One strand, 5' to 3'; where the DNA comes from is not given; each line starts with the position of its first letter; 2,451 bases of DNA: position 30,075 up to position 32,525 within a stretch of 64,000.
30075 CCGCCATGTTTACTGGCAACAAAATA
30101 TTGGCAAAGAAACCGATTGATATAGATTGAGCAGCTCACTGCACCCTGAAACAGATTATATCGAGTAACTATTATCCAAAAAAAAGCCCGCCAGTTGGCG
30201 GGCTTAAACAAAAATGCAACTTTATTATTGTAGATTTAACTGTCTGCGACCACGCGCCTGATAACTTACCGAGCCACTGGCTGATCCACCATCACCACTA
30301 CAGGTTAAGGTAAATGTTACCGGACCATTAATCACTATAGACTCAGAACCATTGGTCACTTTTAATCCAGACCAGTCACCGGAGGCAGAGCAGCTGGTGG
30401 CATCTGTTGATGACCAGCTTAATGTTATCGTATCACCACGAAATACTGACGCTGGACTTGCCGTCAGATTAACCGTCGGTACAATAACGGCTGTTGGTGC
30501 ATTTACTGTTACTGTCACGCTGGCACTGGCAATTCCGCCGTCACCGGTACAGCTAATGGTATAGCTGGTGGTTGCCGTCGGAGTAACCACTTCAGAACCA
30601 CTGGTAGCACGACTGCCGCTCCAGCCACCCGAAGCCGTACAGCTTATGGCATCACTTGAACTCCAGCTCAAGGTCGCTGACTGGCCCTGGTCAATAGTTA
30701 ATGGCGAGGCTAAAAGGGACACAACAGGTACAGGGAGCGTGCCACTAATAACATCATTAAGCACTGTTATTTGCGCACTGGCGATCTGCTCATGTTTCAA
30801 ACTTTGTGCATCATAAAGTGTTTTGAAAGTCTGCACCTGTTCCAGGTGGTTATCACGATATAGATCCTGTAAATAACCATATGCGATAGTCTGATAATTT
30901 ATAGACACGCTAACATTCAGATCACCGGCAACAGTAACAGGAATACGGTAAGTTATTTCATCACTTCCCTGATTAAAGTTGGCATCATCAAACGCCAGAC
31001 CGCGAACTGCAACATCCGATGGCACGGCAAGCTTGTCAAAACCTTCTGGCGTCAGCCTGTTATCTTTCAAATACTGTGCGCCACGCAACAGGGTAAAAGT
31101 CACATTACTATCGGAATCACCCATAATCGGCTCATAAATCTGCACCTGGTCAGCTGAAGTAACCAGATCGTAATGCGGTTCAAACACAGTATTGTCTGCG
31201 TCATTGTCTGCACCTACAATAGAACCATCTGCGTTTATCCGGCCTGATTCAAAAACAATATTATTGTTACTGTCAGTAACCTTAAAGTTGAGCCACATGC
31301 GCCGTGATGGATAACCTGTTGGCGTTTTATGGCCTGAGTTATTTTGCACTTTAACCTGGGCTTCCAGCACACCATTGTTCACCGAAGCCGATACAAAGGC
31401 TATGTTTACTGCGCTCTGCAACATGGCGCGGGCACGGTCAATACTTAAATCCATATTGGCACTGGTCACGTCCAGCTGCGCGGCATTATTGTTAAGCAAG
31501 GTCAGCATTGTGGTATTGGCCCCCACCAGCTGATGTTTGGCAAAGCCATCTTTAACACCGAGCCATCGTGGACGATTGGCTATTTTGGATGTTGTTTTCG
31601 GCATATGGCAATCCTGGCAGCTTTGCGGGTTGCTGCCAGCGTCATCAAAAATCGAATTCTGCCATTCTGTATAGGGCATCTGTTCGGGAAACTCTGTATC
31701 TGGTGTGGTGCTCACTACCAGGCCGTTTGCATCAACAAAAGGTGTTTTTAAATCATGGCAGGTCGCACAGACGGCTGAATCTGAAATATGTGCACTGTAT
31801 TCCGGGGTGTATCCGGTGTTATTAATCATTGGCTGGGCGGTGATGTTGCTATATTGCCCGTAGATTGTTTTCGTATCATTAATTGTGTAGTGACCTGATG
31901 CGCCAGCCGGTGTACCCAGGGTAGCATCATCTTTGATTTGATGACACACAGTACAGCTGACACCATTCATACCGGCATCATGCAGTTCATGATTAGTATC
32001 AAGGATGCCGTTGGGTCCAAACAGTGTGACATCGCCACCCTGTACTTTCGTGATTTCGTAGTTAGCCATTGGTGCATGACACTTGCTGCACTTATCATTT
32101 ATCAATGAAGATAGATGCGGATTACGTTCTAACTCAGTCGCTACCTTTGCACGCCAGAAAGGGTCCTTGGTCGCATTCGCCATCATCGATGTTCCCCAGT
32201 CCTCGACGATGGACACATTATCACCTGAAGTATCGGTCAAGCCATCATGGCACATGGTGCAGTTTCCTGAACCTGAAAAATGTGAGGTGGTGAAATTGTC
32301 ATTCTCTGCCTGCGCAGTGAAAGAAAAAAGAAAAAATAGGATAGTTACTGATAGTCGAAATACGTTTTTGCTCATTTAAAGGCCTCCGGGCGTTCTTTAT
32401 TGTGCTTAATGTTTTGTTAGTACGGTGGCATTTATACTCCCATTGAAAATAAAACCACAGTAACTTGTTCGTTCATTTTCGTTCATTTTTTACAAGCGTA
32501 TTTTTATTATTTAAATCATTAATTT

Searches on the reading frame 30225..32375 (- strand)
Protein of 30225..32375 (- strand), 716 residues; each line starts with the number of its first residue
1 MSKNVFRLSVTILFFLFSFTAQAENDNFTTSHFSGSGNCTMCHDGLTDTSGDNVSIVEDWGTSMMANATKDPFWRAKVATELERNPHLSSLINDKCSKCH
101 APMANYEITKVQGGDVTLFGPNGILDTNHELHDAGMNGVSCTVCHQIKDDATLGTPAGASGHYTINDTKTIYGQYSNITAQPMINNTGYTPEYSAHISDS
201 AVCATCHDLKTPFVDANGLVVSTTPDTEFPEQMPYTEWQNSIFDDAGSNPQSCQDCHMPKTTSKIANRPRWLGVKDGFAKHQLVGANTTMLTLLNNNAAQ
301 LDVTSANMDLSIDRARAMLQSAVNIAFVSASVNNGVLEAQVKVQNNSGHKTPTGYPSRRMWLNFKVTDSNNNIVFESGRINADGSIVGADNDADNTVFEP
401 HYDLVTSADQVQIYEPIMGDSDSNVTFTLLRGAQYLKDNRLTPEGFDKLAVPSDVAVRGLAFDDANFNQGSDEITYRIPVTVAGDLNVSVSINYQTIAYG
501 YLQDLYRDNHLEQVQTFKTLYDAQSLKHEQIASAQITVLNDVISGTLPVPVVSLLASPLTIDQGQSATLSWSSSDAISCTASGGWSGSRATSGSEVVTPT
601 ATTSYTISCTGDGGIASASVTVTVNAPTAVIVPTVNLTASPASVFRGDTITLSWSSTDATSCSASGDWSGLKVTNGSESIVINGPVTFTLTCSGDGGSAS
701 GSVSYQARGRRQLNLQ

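Call 31: search_protein_families(library=pfam, proteins=[window:30225-32375:-], max_evalue=0.001)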
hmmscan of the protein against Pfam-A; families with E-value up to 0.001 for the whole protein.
window:30225-32375:- (716 aa): 5 families
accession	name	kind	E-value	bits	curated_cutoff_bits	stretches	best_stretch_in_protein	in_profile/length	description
PF14522.11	Cytochrome_C7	-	6.2e-07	29.6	24.8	0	128-257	4-66/67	Cytochrome c7 and related cytochrome c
PF22113.1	Mtrc-MtrF_II-IV_dom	-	1.2e-06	28.5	30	1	24-148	69-166/176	Outer membrane cytochrome MtrC/MtrF-like, domains II/IV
PF14537.11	Cytochrom_c3_2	-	1.1e-05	26.2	25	0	90-149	23-68/79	Cytochrome c3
PF03150.19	CCP_MauG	-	0.0004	21.5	25.6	0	247-292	18-57/149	Di-haem cytochrome c peroxidase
PF02335.20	Cytochrom_C552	-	0.00045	19.7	24.1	0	236-263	233-257/438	Cytochrome c552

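Call 52: search_protein_families(library=ncbifam, proteins=[L081:1845-3434:+], max_evalue=0.001)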
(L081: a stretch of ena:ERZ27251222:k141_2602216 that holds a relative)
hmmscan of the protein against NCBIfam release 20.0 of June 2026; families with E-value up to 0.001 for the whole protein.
L081:1845-3434:+ (529 aa): 0 families

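Call 68: search_protein_families(library=pfam, proteins=[L081:1845-3434:+], max_evalue=0.01)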
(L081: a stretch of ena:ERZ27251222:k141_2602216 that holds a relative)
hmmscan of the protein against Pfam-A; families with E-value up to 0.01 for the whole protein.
L081:1845-3434:+ (529 aa): 4 families
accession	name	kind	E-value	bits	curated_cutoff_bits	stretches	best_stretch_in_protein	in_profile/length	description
PF13458.12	Peripla_BP_6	-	2e-33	116.9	31.7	1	170-513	1-339/343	Periplasmic binding protein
PF13433.12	Peripla_BP_5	-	5.7e-07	29.4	27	1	171-263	1-93/363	Periplasmic binding protein domain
PF00034.26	Cytochrom_C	-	2.8e-05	25.8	21.3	1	71-156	12-87/90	Cytochrome c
PF13442.11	Cytochrome_CBB3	-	0.0016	19.1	27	1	71-155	14-68/68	Cytochrome C oxidase, cbb3-type, subunit III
